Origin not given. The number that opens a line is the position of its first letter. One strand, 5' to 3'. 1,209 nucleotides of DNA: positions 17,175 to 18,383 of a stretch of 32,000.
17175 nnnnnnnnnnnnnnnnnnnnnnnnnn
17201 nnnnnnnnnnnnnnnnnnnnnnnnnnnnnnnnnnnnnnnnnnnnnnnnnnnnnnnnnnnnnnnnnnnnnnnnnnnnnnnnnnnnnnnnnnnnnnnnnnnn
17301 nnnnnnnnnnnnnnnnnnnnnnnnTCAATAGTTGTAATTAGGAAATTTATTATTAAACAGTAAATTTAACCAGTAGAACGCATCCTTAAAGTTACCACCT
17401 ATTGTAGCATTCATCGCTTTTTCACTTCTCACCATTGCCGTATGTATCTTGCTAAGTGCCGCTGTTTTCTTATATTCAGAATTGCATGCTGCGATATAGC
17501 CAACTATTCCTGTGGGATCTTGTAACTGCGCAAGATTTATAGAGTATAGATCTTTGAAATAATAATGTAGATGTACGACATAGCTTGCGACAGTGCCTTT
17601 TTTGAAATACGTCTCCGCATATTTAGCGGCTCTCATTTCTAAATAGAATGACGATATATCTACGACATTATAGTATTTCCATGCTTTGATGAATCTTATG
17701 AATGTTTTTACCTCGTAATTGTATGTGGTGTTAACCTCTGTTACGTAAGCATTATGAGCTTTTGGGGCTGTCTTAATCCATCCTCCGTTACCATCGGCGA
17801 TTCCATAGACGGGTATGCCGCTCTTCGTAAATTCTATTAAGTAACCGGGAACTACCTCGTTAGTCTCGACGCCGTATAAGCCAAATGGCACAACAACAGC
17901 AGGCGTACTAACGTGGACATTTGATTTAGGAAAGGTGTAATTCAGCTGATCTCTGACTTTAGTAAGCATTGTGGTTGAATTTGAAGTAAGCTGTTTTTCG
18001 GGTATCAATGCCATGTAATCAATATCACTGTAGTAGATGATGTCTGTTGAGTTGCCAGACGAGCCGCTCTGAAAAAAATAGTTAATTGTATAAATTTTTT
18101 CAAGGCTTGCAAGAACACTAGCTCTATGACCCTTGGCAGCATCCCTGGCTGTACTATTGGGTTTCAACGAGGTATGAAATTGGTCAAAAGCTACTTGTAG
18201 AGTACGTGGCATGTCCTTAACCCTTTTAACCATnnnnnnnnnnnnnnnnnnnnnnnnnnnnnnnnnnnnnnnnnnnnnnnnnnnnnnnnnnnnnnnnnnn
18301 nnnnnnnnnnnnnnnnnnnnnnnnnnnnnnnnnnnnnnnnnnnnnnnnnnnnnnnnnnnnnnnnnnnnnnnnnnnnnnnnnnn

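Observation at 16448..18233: Minimal CBASS-like operon (SMODS/CD-NTase plus 4-TM effector) carried as cargo of the element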

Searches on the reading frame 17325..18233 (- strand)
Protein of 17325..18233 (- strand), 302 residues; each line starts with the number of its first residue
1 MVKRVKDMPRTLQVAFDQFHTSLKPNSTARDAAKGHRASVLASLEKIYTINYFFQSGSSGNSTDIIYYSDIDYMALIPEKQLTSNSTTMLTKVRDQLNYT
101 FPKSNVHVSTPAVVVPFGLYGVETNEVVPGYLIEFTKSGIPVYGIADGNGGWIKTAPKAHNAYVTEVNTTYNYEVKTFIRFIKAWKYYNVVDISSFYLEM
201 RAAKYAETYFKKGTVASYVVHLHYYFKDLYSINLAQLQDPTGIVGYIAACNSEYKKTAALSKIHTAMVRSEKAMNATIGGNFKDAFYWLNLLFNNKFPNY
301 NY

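Call 3: search_protein_families(library=pfam, proteins=[window:17325-18233:-], max_evalue=1)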
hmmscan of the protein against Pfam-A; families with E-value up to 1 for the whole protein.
window:17325-18233:- (302 aa): 3 families
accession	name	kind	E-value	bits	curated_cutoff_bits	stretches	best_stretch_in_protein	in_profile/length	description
PF18144.7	SMODS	-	6.9e-11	43.1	26.5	1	12-168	3-164/164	Second Messenger Oligonucleotide or Dinucleotide Synthetase domain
PF24899.1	UBA_DHX29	-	0.072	13.3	27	1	271-296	20-48/55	ATP-dependent RNA helicase DHX29, UBA domain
PF00081.27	Sod_Fe_N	-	0.3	12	27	0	245-291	33-81/82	Iron/manganese superoxide dismutases, alpha-hairpin domain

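Call 4: search_protein_families(library=padloc, proteins=[window:17325-18233:-], max_evalue=1)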
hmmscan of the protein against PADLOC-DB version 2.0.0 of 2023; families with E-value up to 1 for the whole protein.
window:17325-18233:- (302 aa): 29 families (the best 25 are shown)
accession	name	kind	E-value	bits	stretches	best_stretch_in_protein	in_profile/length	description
PDLC00776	Cyclase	-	1.5e-100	334.3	1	8-300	1-286/287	oligonucleotide-cyclase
PDLC00823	Cyclase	-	1.3e-42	144.4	1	8-300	1-284/285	oligonucleotide-cyclase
PDLC00809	Cyclase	-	4.6e-26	90.1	1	12-299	4-294/295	oligonucleotide-cyclase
PDLC00786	Cyclase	-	2.8e-23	80.7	1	14-283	5-284/293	oligonucleotide-cyclase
PDLC00802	Cyclase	-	3.5e-23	80.3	1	77-301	109-332/332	oligonucleotide-cyclase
PDLC00814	Cyclase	-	4e-20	70.3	1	15-233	8-229/295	oligonucleotide-cyclase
PDLC00796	Cyclase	-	6.5e-20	69.9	1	14-276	5-266/432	oligonucleotide-cyclase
PDLC00769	Cyclase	-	5.1e-19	66.7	1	67-221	64-209/261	oligonucleotide-cyclase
PDLC00803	Cyclase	-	2.9e-15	54.6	1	30-256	22-232/253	oligonucleotide-cyclase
PDLC00792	Cyclase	-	5.5e-13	46.9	1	50-200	45-195/236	oligonucleotide-cyclase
PDLC00808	Cyclase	-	4.9e-10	37.2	1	48-226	49-233/325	oligonucleotide-cyclase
PDLC00818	Cyclase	-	8.6e-10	36.6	2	151-299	156-294/322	oligonucleotide-cyclase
PDLC00820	Cyclase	-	1.2e-08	32.6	1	50-229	44-219/324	oligonucleotide-cyclase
PDLC00805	Cyclase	-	7e-08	30.3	1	86-216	108-235/314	oligonucleotide-cyclase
PDLC00773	Cyclase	-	6.9e-07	27.1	1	140-298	133-295/334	oligonucleotide-cyclase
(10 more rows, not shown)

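Call 5: search_protein_families(library=ncbifam, proteins=[window:17325-18233:-], max_evalue=1)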
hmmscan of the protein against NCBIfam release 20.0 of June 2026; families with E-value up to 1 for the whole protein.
window:17325-18233:- (302 aa): 5 families
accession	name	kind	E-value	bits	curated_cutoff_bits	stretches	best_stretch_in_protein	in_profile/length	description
NF041117.1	CBASS_cyclase_b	equivalog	3.7e-25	89.1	200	1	16-278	1-259/275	CBASS oligonucleotide cyclase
NF041116.1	CBASS_cyclase_a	equivalog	9.2e-12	44.7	200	1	47-231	42-233/317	CBASS oligonucleotide cyclase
NF041078.1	cGAS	equivalog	6.4e-05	22.2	150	1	144-298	190-339/339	CBASS cGAMP synthase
NF003738.0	PRK05333.1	equivalog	0.06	12.2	305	1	136-179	39-80/295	NAD-dependent protein deacetylase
TIGR01401.1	fliR_like_III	equivalog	0.14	11.6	163.05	1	26-115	106-190/253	type III secretion system export apparatus subunit SctT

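Call 11: find_encoding_contigs(protein=window:17325-18233:-, flank=10000, max_places=6)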
Protein window:17325-18233:- (302 aa): 2 contigs read that carry it; 2 places shown.
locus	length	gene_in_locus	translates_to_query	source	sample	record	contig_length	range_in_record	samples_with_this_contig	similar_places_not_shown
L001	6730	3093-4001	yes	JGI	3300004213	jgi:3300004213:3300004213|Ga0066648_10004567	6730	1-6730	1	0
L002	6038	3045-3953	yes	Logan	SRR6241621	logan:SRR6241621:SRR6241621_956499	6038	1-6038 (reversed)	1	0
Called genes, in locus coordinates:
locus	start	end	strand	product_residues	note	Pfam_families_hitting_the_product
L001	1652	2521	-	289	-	PF23343:REP_ORF2-G2P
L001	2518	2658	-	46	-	-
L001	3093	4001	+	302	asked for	PF18144:SMODS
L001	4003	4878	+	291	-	PF18159:S_4TM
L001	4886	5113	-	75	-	-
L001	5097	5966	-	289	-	-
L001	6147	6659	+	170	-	PF10502:Peptidase_S26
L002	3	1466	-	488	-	?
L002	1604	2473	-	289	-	PF23343:REP_ORF2-G2P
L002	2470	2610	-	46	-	-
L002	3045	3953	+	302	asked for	PF18144:SMODS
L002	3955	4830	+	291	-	PF18159:S_4TM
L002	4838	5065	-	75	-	-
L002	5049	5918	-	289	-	-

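Call 19: find_homologous_proteins(query=window:17325-18233:-, max_evalue=0.00001)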
Query window:17325-18233:- (302 aa): 361 proteins with E <= 0.00001 among 984 candidates; the best 120 are listed.
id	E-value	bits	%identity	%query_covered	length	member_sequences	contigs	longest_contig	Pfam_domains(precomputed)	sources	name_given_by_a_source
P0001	1.8e-194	663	100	98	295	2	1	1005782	PF18144.8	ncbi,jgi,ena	-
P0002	2.3e-130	452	66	98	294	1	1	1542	PF18144.8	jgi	jgi:hypothetical protein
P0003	6.3e-115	402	61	97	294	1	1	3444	PF18144.8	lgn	-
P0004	2.4e-114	400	61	97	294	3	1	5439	PF18144.8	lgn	-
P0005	8.0e-110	385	59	97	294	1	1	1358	PF18144.8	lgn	-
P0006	2.9e-108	380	58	98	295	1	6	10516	PF18144.8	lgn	-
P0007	1.1e-84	302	63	72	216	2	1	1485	PF18144.8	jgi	jgi:hypothetical protein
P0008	2.7e-83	298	52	98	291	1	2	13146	PF18144.8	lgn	-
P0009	4.9e-82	294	50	98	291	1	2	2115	PF22600.3,PF18144.8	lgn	-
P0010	9.2e-80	286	46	97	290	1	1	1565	PF18144.8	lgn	-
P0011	3.8e-79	284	48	97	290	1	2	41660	PF18144.8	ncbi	-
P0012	3.8e-79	284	49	97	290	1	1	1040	PF18144.8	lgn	-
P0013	7.0e-79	283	48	97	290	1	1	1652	PF18144.8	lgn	-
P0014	1.4e-78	282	47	98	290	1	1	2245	PF18144.8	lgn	-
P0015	1.7e-78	282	48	98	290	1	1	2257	PF18144.8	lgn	-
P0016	2.8e-78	281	48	97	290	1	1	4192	PF18144.8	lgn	-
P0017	5.0e-78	280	50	97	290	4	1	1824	PF18144.8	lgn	-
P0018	5.1e-78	280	48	97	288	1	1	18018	PF18144.8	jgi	jgi:hypothetical protein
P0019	5.7e-78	280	49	97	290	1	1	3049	PF18144.8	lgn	-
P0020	6.0e-78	280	47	97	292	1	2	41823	PF18144.8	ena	-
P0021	9.3e-78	280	47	97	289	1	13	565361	PF18144.8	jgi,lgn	jgi:hypothetical protein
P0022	1.0e-77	279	47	99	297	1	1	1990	PF18144.8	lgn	-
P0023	1.9e-77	279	49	97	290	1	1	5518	PF18144.8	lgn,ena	-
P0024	1.9e-77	278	48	98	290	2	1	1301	PF18144.8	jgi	jgi:hypothetical protein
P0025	2.0e-77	278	49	97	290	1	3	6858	PF18144.8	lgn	-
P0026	3.2e-77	278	49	97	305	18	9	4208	PF18144.8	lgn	-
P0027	5.0e-77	277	48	98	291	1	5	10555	PF18144.8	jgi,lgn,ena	-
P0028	1.8e-76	275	46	98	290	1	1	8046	PF18144.8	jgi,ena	-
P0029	2.1e-76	275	46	98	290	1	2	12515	PF18144.8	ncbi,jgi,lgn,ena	-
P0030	2.4e-76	275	47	97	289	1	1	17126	PF18144.8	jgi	jgi:hypothetical protein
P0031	2.5e-76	275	48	97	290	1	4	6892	PF18144.8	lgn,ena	-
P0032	5.1e-76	274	47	97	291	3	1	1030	PF18144.8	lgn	-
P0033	6.3e-76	274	46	98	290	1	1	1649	PF18144.8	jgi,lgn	-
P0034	7.7e-76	273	48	97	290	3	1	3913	PF18144.8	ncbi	-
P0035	7.8e-76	273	46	98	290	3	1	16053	PF18144.8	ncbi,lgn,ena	-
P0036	1.2e-75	273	45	98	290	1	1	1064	PF18144.8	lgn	-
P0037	2.8e-75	271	47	97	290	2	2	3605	PF18144.8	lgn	-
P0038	3.6e-75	271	47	97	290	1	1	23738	PF18144.8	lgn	-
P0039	4.8e-75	271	46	98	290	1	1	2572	PF18144.8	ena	-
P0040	6.5e-75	270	46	97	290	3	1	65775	PF18144.8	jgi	jgi:hypothetical protein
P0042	1.1e-74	269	48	98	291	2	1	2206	PF18144.8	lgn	-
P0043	1.3e-74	269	47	97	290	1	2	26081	PF18144.8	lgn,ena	-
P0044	1.4e-74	269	45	97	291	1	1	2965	PF18144.8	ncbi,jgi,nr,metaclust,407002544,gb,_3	ncbi:MAG: hypothetical protein ACD_9C00068G0003 [uncultured bacterium]|nr:MAG: hypothetical protein 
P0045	1.5e-74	269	49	97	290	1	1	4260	PF22600.3,PF18144.8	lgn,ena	-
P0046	1.6e-74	269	47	97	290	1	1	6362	PF18144.8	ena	-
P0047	1.9e-74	269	49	97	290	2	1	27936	PF18144.8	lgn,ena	-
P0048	4.7e-74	267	46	97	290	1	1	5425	PF18144.8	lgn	-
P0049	4.9e-74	267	45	98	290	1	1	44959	PF18144.8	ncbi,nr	ncbi:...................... [Candidatus Woesebacteria bacterium]|nr:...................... [Candidat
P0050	6.0e-74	267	46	97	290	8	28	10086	PF18144.8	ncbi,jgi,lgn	jgi:hypothetical protein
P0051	1.0e-73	266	47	97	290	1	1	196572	PF18144.8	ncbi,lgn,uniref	ncbi:SMODS domain-containing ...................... [Pseudomonas panipatensis]|uniref:SMODS domain-c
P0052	1.3e-73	266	46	97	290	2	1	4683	PF18144.8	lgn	-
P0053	1.5e-73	266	48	97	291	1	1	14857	PF18144.8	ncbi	-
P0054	1.7e-73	266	48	97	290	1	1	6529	PF18144.8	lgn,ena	-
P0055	1.7e-73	266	46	98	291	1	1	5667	PF18144.8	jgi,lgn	jgi:hypothetical protein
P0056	1.9e-73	265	47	97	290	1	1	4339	PF18144.8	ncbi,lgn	-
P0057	2.4e-73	265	48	97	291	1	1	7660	PF18144.8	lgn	-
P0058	3.9e-73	264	47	97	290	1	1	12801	PF18144.8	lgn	-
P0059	4.4e-73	264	47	98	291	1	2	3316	PF18144.8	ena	-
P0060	6.1e-73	264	48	94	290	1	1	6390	PF18144.8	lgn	-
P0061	1.1e-72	263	47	97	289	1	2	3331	PF18144.8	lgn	-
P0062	1.2e-72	263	48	98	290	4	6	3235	PF18144.8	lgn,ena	-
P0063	1.3e-72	263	48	98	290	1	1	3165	PF22600.3,PF18144.8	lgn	-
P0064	1.4e-72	263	46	97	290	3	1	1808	PF22600.3,PF18144.8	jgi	-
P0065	1.4e-72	263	46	97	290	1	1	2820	PF18144.8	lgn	-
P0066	1.4e-72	263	45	97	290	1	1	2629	PF18144.8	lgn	-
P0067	1.4e-72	263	46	98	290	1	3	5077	PF18144.8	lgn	-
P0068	1.5e-72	262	46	97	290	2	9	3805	PF18144.8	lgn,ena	-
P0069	3.1e-72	261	45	98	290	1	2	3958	PF18144.8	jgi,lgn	-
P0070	3.2e-72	261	47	98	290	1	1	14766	PF18144.8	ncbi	-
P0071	3.3e-72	261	47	98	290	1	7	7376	PF18144.8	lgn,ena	-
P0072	3.5e-72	261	46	97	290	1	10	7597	PF18144.8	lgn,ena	-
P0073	4.0e-72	261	47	97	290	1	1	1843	PF18144.8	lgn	-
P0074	4.1e-72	261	44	98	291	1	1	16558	PF18144.8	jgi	-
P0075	4.6e-72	261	47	97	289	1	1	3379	PF18144.8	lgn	-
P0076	9.1e-72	260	46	97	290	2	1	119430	PF18144.8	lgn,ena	-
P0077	1.1e-71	260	47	98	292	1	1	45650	PF18144.8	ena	-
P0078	1.2e-71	260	48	97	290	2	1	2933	PF18144.8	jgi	-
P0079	1.4e-71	259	45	98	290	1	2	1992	PF18144.8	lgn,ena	-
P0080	2.0e-71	259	46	97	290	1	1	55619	PF18144.8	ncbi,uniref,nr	ncbi:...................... [Noviherbaspirillum sp. CPCC 100848]|uniref:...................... n=1 T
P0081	2.5e-71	258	45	96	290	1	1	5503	PF18144.8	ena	-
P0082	2.7e-71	258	47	97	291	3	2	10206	PF18144.8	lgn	-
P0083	3.8e-71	258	46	97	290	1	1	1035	PF18144.8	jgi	jgi:hypothetical protein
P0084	5.4e-71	257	47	97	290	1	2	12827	PF18144.8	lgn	-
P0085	7.5e-71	257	45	97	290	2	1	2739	PF22600.3,PF18144.8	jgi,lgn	jgi:hypothetical protein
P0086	1.5e-70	256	46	97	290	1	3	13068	PF18144.8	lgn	-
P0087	1.6e-70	256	46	97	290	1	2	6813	PF18144.8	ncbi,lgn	-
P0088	1.7e-70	256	46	98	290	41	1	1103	PF18144.8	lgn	-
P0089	2.4e-70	255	46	98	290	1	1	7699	PF18144.8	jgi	jgi:hypothetical protein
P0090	3.0e-70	255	45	97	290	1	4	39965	PF18144.8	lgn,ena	-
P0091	3.1e-70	255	43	97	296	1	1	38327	PF18144.8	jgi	jgi:hypothetical protein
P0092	3.2e-70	255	47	97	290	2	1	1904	PF22600.3,PF18144.8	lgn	-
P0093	3.6e-70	255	46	97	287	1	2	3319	PF18144.8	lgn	-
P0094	4.3e-70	254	47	97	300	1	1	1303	PF18144.8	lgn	-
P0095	4.9e-70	254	46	97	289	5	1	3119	PF18144.8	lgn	-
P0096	5.0e-70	254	47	97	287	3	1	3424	PF18144.8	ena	-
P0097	8.3e-70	253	45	97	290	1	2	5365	PF18144.8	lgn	-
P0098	9.2e-70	253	48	97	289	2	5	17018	PF18144.8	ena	-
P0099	1.9e-69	252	48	97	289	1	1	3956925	PF18144.8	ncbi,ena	-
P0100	2.0e-69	252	47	97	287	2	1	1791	PF18144.8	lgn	-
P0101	2.7e-69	252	46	97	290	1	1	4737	PF18144.8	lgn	-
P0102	3.2e-69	252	46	98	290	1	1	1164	PF18144.8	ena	-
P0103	3.6e-69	251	46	97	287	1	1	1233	PF18144.8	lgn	-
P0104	6.3e-69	251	46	98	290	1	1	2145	PF18144.8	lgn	-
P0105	8.9e-69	250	46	97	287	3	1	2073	PF18144.8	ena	-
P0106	1.1e-68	250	47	97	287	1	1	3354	PF18144.8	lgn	-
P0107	1.4e-68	249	46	97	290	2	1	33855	PF18144.8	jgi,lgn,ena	-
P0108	1.5e-68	249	46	97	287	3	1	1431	PF18144.8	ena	-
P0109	3.1e-68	248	46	97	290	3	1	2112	PF22600.3,PF18144.8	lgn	-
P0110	3.7e-68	248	46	97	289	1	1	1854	PF22600.3,PF18144.8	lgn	-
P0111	4.2e-68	248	45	97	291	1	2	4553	PF18144.8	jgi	jgi:hypothetical protein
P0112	1.0e-67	247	46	97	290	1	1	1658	PF18144.8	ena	-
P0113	1.0e-67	247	46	96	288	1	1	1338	PF18144.8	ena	-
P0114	1.2e-67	246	45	97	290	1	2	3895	PF18144.8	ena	-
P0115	1.4e-67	246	45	97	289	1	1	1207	PF18144.8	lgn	-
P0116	1.5e-67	246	44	97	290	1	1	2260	PF18144.8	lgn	-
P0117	1.6e-67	246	45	97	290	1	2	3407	PF18144.8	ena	-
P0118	2.1e-67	246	45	97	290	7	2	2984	PF18144.8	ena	-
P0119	2.2e-67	245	46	98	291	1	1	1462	PF18144.8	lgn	-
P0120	2.3e-67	245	45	97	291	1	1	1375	PF18144.8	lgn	-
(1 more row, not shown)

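Call 20: find_encoding_contigs(protein=P0001, flank=10000, max_places=4)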
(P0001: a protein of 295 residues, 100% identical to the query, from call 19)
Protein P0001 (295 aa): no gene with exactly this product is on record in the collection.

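Call 25: search_solved_structures(query=window:17325-18233:-, max_evalue=1, show_alignments=2)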
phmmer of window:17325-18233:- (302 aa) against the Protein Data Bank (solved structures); distinct sequences matched with E-value up to 1: 4.
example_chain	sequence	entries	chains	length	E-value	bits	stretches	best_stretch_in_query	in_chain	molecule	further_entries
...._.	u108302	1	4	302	0.00016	24.3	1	12-298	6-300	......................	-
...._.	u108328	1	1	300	0.00018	24.2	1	13-298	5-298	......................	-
6p8j_C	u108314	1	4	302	0.0023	20.6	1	14-298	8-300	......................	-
3p09_A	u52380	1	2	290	0.55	12.8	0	82-115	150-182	Beta-lactamase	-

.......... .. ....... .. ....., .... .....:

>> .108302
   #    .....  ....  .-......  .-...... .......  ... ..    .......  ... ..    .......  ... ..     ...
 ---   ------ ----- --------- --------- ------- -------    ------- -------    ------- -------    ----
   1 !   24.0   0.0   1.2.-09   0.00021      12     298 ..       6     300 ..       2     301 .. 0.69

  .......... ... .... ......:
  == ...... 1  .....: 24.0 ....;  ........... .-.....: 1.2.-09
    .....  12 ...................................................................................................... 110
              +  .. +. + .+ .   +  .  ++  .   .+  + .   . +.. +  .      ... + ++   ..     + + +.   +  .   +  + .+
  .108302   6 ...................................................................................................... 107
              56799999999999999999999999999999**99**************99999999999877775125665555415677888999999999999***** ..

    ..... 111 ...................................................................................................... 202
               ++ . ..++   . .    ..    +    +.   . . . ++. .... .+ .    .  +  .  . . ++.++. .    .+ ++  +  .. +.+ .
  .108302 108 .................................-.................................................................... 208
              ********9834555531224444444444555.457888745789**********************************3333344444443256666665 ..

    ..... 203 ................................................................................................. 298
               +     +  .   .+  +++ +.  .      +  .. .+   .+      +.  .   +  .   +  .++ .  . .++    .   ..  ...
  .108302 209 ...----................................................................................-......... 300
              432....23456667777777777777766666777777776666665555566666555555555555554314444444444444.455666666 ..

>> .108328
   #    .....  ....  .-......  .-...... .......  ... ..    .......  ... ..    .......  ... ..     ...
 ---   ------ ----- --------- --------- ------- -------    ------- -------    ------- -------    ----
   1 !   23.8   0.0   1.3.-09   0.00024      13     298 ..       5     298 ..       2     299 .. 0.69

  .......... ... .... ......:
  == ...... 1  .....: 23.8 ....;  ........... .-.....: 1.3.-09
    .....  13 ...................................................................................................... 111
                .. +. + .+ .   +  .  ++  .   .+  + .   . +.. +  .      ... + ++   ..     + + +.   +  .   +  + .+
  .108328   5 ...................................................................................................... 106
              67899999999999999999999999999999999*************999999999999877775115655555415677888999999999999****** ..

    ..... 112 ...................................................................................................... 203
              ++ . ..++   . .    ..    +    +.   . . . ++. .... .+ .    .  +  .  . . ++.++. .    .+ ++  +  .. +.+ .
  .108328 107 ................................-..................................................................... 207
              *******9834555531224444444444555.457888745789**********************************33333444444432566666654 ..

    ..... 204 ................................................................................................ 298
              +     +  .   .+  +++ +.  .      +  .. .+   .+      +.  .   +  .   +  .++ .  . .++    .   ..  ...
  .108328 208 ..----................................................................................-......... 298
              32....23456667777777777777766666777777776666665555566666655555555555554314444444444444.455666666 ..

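Call 42: find_encoding_contigs(protein=P0006, flank=10000, max_places=3)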
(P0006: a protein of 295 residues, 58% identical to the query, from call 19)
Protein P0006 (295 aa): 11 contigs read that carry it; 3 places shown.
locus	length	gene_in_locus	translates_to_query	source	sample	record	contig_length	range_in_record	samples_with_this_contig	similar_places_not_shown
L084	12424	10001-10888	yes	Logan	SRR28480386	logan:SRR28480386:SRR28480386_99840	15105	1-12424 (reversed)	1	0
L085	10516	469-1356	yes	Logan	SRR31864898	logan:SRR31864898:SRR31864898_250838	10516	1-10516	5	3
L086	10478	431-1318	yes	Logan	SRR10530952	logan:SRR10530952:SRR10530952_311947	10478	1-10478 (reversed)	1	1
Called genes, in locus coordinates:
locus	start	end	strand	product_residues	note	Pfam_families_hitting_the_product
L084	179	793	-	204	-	PF01797:Y1_Tnp (weak)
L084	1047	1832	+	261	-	-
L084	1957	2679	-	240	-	PF22935:RM44_endonuclase, PF14622:Ribonucleas_3_3, PF00636:Ribonuclease_3, PF22892:DSRM_MRPL44 (weak), PF00035:dsrm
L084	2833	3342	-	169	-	PF00293:NUDIX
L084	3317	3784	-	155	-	PF01029:NusB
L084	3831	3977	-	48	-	-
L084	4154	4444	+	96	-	-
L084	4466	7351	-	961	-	PF00133:tRNA-synt_1, PF09334:tRNA-synt_1g, PF13603:tRNA-synt_1_2, PF00293:NUDIX, PF00133:tRNA-synt_1, PF08264:Anticodon_1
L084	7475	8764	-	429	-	PF08245:Mur_ligase_M, PF02875:Mur_ligase_C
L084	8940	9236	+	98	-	-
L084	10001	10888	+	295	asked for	PF18144:SMODS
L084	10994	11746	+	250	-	PF18159:S_4TM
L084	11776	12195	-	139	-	-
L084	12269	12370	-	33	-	-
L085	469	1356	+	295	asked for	PF18144:SMODS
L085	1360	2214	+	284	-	PF18159:S_4TM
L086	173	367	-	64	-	-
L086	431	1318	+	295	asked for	PF18144:SMODS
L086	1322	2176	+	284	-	PF18159:S_4TM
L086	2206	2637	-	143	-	-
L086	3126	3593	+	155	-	PF01243:PNPOx_N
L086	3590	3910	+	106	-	PF07883:Cupin_2 (weak)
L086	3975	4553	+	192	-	-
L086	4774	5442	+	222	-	PF03575:Peptidase_S51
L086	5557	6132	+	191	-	PF00561:Abhydrolase_1 (faint), PF06821:Ser_hydrolase, PF12697:Abhydrolase_6 (faint), PF00326:Peptidase_S9 (faint)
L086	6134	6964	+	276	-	PF00248:Aldo_ket_red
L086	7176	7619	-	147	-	PF25213:HVO_A0261_N (weak), PF01047:MarR (weak), PF12802:MarR_2 (weak)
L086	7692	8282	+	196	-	PF02525:Flavodoxin_2, PF03358:FMN_red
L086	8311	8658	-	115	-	-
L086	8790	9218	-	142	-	PF08818:DUF1801 (weak)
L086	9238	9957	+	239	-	-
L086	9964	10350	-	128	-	PF06262:Zincin_1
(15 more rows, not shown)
